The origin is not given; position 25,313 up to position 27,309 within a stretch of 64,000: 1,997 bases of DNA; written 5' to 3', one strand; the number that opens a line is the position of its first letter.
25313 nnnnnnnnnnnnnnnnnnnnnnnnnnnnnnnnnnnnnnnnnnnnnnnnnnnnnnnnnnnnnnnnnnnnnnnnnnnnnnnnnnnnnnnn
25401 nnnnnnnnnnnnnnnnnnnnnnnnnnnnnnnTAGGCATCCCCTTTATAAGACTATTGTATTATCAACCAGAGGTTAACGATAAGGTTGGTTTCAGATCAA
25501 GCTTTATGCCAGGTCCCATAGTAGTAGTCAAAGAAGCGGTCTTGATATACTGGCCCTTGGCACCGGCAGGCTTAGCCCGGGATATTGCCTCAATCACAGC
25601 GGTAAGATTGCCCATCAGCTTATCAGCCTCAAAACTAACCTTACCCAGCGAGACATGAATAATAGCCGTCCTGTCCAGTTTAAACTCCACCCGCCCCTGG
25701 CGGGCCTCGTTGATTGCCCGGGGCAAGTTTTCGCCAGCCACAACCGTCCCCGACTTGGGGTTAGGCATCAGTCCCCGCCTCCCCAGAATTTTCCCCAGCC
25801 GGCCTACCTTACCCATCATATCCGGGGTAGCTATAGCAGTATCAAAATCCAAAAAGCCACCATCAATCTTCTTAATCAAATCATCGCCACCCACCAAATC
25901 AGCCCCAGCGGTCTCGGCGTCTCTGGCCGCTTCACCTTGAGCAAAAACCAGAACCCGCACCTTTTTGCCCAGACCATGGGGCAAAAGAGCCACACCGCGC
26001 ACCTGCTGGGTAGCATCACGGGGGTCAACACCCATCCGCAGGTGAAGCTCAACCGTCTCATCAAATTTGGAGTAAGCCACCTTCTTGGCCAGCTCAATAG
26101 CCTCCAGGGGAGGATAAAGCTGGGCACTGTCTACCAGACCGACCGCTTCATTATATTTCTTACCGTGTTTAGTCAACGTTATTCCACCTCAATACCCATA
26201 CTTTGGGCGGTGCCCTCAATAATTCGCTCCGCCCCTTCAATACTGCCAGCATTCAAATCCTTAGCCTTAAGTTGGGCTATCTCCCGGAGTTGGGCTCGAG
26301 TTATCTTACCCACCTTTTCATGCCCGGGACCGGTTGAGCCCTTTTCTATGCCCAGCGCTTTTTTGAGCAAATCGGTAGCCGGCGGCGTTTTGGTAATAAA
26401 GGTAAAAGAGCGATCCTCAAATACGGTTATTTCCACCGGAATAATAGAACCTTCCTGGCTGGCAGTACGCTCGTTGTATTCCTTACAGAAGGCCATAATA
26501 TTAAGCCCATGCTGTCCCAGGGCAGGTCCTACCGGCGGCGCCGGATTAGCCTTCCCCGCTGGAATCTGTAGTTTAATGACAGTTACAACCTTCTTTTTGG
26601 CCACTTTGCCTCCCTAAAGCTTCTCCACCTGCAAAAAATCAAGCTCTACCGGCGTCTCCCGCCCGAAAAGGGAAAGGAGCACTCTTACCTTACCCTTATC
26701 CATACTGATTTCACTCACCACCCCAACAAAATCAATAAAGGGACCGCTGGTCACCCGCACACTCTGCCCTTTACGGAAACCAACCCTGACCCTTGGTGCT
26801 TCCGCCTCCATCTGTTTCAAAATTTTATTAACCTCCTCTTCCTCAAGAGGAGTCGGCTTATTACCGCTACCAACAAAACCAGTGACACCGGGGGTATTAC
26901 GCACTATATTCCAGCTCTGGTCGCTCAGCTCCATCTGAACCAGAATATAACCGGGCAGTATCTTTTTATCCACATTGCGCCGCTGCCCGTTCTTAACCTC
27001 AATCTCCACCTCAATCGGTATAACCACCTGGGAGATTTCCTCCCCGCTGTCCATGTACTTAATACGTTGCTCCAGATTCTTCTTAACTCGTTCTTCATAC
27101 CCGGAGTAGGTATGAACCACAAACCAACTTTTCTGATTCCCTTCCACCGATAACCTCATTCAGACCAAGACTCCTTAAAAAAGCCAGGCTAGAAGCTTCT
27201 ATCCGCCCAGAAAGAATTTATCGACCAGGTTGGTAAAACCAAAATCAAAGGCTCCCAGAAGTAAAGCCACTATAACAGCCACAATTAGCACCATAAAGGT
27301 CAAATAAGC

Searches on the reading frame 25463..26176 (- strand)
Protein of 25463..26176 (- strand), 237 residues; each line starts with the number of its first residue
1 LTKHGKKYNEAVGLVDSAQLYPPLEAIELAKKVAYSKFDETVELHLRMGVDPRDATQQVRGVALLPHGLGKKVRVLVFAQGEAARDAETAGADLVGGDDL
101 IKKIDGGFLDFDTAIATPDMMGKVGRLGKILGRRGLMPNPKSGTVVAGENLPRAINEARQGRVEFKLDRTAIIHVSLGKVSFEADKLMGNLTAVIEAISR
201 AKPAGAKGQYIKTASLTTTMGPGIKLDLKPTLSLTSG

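Call 38: search_protein_families(library=pfam, proteins=[window:25463-26176:-], max_evalue=0.00001)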
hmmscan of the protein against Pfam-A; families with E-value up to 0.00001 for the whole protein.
window:25463-26176:- (237 aa): 1 family
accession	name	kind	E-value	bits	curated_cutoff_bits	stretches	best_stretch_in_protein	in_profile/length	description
PF00687.26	Ribosomal_L1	-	5.2e-64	215.9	32.2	1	31-222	2-198/198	Ribosomal protein L1p/L10e family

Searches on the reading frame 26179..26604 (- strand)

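Call 38: search_protein_families(library=pfam, proteins=[window:26179-26604:-], max_evalue=0.00001)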
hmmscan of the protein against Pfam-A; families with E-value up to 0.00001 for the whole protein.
window:26179-26604:- (141 aa): 2 families
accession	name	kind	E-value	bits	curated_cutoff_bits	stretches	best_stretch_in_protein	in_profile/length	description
PF03946.19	Ribosomal_L11_N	-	1.3e-30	105.4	32.9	1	10-67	1-58/58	Ribosomal protein L11, N-terminal domain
PF00298.24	Ribosomal_L11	-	1.1e-28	99.8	21.4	1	72-140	1-69/69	Ribosomal protein L11, RNA binding domain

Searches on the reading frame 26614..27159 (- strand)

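Call 38: search_protein_families(library=pfam, proteins=[window:26614-27159:-], max_evalue=0.00001)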
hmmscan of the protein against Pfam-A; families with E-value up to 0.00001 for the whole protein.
window:26614-27159:- (181 aa): 2 families
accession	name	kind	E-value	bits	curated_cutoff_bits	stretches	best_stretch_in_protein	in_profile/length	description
PF02357.24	NusG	-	8.1e-31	106.8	22.2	1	10-114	1-93/93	Transcription termination factor nusG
PF00467.35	KOW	-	1e-06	28.8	22.3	1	130-160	1-29/32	KOW motif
